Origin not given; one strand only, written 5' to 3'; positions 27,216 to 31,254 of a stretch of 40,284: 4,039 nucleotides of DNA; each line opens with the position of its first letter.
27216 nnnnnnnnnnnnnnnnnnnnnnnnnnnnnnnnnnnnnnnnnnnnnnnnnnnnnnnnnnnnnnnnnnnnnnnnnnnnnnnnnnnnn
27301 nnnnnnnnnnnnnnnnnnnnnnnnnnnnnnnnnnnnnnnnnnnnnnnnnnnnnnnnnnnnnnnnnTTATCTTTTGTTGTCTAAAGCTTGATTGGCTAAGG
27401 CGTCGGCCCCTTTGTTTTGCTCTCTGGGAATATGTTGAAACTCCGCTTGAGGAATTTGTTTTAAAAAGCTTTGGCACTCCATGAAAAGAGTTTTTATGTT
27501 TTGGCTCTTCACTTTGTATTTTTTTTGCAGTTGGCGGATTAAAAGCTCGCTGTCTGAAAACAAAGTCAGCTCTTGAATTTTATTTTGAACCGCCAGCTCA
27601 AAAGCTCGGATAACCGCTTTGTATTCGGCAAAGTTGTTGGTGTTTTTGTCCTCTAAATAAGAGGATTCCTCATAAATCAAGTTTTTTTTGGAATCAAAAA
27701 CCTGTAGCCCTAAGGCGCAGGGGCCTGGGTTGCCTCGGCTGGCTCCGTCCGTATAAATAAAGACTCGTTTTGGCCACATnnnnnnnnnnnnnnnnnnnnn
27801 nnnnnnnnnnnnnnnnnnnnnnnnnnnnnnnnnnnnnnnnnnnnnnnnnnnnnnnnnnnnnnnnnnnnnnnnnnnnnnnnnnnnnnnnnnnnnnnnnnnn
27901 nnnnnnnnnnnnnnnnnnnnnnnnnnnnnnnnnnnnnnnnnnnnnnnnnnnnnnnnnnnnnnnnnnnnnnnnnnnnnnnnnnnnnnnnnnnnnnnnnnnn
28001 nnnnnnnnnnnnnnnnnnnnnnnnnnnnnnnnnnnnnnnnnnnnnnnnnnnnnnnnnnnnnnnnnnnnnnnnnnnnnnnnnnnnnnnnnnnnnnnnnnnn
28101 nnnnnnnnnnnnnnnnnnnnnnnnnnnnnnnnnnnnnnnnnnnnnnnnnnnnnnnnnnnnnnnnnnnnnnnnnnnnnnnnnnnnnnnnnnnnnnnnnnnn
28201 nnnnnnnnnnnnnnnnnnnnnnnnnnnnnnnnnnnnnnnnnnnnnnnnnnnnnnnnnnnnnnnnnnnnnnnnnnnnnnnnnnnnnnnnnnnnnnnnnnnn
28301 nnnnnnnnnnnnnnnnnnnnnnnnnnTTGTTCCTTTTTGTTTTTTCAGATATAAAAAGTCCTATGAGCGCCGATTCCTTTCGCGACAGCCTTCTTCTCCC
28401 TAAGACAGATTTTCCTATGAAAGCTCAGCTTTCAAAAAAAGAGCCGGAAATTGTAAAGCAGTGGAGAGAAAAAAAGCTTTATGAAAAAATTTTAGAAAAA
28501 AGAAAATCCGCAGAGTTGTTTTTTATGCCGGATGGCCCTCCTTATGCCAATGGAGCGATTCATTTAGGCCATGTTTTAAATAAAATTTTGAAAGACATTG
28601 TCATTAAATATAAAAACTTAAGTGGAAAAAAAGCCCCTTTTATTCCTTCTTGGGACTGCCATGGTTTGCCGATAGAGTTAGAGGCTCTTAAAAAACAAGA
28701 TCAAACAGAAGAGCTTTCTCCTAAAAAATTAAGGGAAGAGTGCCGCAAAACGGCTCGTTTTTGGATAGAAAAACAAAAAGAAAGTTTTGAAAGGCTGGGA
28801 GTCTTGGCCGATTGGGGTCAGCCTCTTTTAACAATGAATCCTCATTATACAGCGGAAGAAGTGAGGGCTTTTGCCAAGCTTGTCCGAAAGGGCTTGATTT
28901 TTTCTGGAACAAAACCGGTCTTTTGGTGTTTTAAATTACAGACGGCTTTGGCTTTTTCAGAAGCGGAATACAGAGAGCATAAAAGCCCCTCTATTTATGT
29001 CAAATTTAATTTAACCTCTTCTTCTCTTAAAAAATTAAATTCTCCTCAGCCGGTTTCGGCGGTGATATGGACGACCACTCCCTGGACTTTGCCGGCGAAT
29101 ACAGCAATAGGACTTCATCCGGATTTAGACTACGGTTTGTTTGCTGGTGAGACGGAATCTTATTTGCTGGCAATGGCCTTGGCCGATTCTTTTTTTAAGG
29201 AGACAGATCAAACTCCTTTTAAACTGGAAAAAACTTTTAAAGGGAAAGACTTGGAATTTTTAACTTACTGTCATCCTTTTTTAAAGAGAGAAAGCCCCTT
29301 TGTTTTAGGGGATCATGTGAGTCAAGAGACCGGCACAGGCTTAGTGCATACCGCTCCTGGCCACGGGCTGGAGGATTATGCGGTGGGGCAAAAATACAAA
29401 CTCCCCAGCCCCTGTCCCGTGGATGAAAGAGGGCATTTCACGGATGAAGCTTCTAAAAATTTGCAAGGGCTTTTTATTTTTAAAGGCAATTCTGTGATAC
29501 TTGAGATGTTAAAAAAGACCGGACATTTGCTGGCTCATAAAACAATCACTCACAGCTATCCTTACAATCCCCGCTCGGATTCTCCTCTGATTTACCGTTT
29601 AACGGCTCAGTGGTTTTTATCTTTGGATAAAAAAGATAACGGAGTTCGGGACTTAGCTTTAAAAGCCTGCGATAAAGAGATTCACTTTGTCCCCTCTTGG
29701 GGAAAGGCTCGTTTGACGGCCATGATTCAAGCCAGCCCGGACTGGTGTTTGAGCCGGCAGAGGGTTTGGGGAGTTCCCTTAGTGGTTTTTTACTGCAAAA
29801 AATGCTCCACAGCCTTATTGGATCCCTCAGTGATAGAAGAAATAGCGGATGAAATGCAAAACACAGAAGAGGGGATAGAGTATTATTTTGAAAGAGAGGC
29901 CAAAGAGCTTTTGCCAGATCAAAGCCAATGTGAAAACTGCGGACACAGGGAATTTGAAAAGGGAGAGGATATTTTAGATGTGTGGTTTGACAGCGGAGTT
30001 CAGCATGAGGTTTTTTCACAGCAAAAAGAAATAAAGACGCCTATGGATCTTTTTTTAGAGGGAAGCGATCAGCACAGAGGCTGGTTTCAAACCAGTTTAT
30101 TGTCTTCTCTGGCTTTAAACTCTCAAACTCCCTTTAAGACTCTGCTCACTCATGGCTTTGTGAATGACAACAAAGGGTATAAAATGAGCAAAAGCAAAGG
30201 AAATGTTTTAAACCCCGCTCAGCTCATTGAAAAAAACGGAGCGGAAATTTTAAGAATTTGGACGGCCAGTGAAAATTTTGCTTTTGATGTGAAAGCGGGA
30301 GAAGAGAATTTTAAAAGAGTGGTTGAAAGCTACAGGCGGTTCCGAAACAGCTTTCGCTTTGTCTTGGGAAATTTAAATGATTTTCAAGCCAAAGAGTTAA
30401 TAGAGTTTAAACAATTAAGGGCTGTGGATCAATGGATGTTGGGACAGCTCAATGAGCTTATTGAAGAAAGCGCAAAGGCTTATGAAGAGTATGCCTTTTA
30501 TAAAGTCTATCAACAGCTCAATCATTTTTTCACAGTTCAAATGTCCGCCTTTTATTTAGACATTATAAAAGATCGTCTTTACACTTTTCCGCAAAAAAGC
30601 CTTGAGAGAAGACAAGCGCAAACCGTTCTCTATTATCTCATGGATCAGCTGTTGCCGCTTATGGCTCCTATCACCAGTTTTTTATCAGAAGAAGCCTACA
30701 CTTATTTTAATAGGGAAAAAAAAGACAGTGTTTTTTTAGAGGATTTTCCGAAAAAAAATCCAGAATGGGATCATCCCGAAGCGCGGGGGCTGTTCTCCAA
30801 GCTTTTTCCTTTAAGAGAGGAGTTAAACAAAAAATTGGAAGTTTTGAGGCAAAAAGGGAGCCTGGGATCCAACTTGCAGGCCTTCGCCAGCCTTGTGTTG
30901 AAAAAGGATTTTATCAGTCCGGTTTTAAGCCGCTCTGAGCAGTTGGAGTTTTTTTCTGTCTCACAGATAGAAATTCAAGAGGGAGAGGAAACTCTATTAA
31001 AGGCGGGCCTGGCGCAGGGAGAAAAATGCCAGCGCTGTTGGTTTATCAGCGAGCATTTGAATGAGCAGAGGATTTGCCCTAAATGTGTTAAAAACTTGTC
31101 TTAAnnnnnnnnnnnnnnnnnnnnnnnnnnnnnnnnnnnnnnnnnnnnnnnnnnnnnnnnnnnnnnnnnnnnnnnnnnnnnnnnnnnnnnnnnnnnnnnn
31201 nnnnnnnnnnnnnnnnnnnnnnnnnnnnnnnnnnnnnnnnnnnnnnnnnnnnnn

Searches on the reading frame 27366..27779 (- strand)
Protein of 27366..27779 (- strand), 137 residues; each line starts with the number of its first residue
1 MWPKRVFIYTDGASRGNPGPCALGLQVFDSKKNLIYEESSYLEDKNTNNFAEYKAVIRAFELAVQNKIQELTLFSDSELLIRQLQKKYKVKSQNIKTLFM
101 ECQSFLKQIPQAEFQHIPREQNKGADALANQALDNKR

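Call 26: search_protein_families(library=pfam, proteins=[window:27366-27779:-])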
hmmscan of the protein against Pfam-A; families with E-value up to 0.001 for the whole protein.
window:27366-27779:- (137 aa): 2 families
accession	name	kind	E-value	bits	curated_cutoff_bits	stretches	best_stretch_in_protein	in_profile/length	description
PF13456.12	RVT_3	-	3.6e-22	79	21.6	1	10-132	2-123/123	Reverse transcriptase-like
PF00075.30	RNase_H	-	1.2e-13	51.9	25.8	1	4-132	2-139/141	RNase H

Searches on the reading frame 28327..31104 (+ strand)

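Call 26: search_protein_families(library=pfam, proteins=[window:28327-31104:+])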
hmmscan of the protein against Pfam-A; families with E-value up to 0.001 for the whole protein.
window:28327-31104:+ (925 aa): 5 families
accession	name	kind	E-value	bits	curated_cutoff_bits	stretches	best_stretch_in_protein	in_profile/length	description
PF00133.28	tRNA-synt_1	-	1.3e-119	400.1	22.7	1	42-654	2-410/414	tRNA synthetases class I (I, L, M and V)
PF08264.19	Anticodon_1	-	2.7e-33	115.4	25.1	1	701-851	1-143/148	Anticodon-binding domain of tRNA ligase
PF09334.17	tRNA-synt_1g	-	1e-20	74.3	20.1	1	72-208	8-130/391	tRNA synthetases class I (M)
PF01921.24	tRNA-synt_1f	-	2.4e-06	27.2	27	1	595-677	260-340/360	tRNA synthetases class I (K)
PF01406.26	tRNA-synt_1e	-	1.4e-05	25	27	0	567-665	202-299/301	tRNA synthetases class I (C) catalytic domain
